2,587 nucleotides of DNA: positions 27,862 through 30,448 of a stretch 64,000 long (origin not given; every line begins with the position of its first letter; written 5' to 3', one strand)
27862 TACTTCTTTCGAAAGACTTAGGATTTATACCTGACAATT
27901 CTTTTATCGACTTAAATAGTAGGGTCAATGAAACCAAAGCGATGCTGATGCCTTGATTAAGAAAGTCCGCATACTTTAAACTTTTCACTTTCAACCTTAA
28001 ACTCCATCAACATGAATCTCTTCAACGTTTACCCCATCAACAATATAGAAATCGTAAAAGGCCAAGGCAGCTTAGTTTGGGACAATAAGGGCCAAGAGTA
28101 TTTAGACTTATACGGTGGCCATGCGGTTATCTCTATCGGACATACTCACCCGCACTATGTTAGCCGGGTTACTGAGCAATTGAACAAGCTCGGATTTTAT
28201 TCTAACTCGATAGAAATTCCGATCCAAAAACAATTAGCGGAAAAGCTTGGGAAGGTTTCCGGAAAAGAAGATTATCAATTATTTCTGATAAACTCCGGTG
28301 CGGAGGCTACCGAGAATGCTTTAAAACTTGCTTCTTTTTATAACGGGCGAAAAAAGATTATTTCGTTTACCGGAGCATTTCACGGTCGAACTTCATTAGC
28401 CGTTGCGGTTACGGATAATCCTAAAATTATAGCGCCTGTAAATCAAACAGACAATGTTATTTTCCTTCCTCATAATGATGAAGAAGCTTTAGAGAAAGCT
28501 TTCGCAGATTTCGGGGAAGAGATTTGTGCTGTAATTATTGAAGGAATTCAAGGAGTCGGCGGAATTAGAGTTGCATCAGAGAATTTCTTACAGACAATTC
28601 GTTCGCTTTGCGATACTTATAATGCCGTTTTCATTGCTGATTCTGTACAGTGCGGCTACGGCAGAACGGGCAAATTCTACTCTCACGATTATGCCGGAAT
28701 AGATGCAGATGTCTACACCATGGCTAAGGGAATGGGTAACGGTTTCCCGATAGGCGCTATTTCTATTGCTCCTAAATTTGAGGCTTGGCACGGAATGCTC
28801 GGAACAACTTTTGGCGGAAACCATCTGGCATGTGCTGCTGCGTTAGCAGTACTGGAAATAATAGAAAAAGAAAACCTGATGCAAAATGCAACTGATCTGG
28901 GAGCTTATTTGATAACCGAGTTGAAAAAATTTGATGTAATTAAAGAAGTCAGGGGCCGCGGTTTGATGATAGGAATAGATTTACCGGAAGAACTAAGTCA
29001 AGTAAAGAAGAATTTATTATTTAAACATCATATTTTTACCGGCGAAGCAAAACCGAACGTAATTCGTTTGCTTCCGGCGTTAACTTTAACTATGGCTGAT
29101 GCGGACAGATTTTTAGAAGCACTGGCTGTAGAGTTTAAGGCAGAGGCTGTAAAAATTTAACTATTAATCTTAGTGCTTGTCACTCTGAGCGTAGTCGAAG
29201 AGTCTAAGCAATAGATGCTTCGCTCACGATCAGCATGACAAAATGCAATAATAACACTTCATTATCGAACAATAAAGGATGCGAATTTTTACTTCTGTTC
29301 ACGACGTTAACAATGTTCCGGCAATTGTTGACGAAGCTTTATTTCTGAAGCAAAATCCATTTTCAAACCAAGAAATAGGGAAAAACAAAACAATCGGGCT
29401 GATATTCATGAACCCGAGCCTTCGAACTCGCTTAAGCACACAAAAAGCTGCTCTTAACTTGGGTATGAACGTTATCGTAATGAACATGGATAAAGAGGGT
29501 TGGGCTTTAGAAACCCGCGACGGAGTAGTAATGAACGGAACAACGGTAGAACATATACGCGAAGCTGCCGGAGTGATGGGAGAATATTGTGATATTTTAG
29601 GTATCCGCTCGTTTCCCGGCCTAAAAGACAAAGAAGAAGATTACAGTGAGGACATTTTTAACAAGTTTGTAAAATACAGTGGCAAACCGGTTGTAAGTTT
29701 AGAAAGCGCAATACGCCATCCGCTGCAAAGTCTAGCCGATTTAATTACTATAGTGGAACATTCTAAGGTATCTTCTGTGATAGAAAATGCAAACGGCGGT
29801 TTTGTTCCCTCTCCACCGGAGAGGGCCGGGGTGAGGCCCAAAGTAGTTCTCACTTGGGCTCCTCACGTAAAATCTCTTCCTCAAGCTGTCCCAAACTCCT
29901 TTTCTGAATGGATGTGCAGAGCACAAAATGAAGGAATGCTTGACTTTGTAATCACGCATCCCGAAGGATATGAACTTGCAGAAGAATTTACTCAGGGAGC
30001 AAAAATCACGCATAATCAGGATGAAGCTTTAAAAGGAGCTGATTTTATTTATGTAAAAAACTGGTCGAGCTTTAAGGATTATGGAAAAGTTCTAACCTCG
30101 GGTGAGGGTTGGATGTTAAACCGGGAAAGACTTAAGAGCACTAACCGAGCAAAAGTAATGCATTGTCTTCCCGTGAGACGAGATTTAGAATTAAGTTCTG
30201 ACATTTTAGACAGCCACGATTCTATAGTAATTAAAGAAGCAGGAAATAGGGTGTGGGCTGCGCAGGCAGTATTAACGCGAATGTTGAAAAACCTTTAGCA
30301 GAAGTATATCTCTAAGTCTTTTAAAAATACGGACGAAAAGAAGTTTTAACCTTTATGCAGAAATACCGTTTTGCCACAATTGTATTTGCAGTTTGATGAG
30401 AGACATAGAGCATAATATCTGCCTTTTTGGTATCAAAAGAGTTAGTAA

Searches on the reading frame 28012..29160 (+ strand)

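Call 72: search_protein_families(library=pfam, proteins=[window:28012-29160:+], max_evalue=0.00001)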
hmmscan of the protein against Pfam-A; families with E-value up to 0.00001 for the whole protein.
window:28012-29160:+ (382 aa): 1 family
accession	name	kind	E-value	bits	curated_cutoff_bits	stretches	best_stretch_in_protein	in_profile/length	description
PF00202.27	Aminotran_3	-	5.8e-102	341.8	30.5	1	12-371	11-399/403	Aminotransferase class-III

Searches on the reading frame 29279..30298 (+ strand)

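Call 72: search_protein_families(library=pfam, proteins=[window:29279-30298:+], max_evalue=0.00001)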
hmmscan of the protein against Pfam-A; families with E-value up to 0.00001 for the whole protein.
window:29279-30298:+ (339 aa): 2 families
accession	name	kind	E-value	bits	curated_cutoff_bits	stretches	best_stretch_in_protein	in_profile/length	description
PF02729.26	OTCace_N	-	1.9e-25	90.1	29.9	1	5-160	4-148/148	Aspartate/ornithine carbamoyltransferase, carbamoyl-P binding domain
PF00185.30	OTCace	-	9.2e-22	78.2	29.4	1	227-333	34-155/157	Aspartate/ornithine carbamoyltransferase, Asp/Orn binding domain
